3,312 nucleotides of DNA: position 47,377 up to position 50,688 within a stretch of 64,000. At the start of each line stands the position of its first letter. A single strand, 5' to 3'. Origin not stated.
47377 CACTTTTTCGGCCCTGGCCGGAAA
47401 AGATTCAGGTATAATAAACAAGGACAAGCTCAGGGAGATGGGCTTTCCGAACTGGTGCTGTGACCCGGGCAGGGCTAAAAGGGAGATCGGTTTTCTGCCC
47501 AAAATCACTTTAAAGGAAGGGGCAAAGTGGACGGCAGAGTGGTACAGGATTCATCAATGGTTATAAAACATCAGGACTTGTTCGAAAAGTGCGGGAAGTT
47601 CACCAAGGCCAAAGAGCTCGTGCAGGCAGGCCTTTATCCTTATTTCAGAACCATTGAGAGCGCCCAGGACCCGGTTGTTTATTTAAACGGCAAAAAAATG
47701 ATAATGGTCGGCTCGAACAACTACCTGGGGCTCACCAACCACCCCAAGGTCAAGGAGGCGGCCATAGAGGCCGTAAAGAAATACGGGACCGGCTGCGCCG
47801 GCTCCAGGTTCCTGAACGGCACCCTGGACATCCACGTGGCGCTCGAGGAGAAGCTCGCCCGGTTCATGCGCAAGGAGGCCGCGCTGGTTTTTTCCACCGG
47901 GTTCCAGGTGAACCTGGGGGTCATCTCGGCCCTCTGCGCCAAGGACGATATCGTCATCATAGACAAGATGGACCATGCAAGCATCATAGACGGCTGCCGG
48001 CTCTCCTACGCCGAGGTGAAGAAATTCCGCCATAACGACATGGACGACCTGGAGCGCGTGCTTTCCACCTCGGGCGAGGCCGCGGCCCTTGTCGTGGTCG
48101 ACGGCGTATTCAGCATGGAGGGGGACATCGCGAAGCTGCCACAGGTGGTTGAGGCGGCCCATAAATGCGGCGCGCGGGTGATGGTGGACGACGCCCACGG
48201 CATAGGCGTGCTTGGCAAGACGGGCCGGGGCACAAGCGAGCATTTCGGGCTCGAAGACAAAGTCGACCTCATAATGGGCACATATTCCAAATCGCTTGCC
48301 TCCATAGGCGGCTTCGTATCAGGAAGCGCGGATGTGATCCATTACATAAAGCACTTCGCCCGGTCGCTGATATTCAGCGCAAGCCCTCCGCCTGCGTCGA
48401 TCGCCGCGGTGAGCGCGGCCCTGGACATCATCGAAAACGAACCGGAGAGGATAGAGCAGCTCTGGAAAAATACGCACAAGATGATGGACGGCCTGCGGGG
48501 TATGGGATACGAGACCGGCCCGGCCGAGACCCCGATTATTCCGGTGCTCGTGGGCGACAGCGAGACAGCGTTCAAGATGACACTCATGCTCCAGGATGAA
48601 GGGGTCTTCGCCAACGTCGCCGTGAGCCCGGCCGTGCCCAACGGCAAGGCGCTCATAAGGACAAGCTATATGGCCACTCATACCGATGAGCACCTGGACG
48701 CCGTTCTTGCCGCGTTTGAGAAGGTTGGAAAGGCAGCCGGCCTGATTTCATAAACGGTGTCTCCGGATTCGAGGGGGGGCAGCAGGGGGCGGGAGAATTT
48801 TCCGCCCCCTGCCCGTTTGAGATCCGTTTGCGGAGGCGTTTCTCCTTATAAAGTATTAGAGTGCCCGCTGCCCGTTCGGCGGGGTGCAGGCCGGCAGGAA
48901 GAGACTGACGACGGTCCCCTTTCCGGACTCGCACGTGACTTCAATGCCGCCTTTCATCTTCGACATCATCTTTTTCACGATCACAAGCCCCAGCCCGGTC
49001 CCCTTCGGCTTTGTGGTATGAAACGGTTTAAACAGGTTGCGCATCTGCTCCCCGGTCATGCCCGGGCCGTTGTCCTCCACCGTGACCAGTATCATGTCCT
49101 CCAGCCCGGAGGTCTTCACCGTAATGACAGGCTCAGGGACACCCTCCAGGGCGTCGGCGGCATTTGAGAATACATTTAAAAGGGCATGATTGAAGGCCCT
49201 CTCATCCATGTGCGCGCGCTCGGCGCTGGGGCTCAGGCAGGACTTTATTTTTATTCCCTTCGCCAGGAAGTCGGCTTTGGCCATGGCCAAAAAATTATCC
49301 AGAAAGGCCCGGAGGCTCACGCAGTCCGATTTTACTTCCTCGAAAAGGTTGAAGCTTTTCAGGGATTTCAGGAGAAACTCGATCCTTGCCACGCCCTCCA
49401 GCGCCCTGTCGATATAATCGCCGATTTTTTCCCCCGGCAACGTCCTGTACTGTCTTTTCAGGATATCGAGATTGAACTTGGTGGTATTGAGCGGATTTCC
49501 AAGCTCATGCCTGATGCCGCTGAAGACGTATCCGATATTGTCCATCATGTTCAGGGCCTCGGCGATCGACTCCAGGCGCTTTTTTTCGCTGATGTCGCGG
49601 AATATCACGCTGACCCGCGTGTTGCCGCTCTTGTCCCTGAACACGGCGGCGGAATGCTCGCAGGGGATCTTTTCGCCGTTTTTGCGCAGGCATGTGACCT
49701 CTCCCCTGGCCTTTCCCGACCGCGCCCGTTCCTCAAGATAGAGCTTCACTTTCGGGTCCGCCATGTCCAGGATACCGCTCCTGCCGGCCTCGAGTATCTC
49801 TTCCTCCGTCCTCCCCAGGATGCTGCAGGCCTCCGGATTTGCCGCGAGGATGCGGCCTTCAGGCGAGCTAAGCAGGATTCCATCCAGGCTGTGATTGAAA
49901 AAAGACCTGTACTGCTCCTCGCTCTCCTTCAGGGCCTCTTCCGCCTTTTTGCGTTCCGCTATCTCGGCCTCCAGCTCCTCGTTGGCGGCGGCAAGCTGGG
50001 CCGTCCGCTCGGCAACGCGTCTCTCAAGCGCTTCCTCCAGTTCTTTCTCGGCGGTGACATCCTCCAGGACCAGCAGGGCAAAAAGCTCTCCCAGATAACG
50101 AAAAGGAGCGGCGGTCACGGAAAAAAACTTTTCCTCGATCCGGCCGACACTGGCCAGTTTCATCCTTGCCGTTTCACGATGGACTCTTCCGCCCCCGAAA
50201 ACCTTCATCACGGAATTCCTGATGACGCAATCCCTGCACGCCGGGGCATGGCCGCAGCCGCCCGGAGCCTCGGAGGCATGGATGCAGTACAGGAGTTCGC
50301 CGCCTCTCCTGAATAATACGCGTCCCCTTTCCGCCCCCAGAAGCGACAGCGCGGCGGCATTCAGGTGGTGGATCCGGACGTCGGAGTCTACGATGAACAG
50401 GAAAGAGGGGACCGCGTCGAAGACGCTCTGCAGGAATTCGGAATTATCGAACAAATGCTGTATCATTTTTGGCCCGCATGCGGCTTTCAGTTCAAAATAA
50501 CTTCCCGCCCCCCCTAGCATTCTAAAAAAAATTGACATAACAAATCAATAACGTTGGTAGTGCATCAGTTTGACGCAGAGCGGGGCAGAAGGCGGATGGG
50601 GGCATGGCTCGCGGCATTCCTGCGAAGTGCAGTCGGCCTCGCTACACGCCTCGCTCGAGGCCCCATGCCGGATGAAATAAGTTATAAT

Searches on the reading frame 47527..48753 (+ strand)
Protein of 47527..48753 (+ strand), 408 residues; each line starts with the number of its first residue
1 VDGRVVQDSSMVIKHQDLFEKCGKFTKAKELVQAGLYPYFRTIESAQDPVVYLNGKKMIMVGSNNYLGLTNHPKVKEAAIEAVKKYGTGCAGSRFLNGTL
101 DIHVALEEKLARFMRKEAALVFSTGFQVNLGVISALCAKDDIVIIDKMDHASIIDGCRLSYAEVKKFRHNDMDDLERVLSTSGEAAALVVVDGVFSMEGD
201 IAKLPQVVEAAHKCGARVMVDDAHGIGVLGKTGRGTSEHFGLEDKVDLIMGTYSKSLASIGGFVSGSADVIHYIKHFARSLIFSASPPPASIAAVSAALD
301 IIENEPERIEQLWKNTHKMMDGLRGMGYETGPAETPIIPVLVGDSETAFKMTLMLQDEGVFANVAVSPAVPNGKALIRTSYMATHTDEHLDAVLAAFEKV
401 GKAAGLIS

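Call 63: search_protein_families(library=pfam, proteins=[window:47527-48753:+], max_evalue=0.00001)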
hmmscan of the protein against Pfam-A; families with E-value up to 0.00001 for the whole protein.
window:47527-48753:+ (408 aa): 4 families
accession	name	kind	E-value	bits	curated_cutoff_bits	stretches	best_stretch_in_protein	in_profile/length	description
PF00155.27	Aminotran_1_2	-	9.7e-60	203.1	19.7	1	57-396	2-360/361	Aminotransferase class I and II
PF00266.25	Aminotran_5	-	1.1e-07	31.6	21.5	1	107-227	49-181/371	Aminotransferase class-V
PF01053.26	Cys_Met_Meta_PP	-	3.3e-06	26.3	27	1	93-229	47-181/381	Cys/Met metabolism PLP-dependent enzyme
PF01212.27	Beta_elim_lyase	-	4.7e-06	26.6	27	0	105-281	36-226/288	Beta-eliminating lyase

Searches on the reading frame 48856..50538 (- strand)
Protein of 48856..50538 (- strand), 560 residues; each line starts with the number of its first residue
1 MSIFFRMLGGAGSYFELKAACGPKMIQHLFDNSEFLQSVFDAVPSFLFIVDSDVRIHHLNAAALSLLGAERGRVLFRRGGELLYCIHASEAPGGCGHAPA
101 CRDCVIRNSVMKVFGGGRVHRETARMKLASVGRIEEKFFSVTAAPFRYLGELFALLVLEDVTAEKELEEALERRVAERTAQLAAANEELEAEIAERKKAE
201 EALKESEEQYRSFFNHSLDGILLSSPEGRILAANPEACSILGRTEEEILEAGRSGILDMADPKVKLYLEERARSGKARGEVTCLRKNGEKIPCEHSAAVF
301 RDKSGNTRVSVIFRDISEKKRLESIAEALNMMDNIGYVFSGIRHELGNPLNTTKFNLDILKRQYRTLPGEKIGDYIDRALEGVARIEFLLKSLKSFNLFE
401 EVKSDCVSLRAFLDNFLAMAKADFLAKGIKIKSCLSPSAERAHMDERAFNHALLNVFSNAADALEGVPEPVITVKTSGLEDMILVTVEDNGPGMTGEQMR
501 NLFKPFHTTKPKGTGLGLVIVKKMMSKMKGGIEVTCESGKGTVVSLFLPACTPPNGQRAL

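Call 44: search_protein_families(library=pfam, proteins=[window:48856-50538:-], max_evalue=0.00001)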
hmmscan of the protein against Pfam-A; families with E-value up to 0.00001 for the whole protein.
window:48856-50538:- (560 aa): 6 families
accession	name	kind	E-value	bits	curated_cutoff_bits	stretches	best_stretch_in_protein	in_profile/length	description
PF02518.31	HATPase_c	-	9.8e-23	81.2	26.4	1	445-550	2-109/111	Histidine kinase-, DNA gyrase B-, and HSP90-like ATPase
PF13426.13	PAS_9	-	3.4e-18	66.3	27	1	219-318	2-103/103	PAS domain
PF00989.32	PAS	-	2.3e-15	57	22.6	1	208-316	1-113/113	PAS fold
PF13188.13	PAS_8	-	6.2e-15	54.9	21.8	1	208-249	1-44/65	PAS domain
PF08448.16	PAS_4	-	4.1e-14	53.2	23.1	1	214-321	1-110/110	PAS fold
PF00512.31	HisKA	-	2e-07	31.4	26.9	1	338-395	5-59/66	His Kinase A (phospho-acceptor) domain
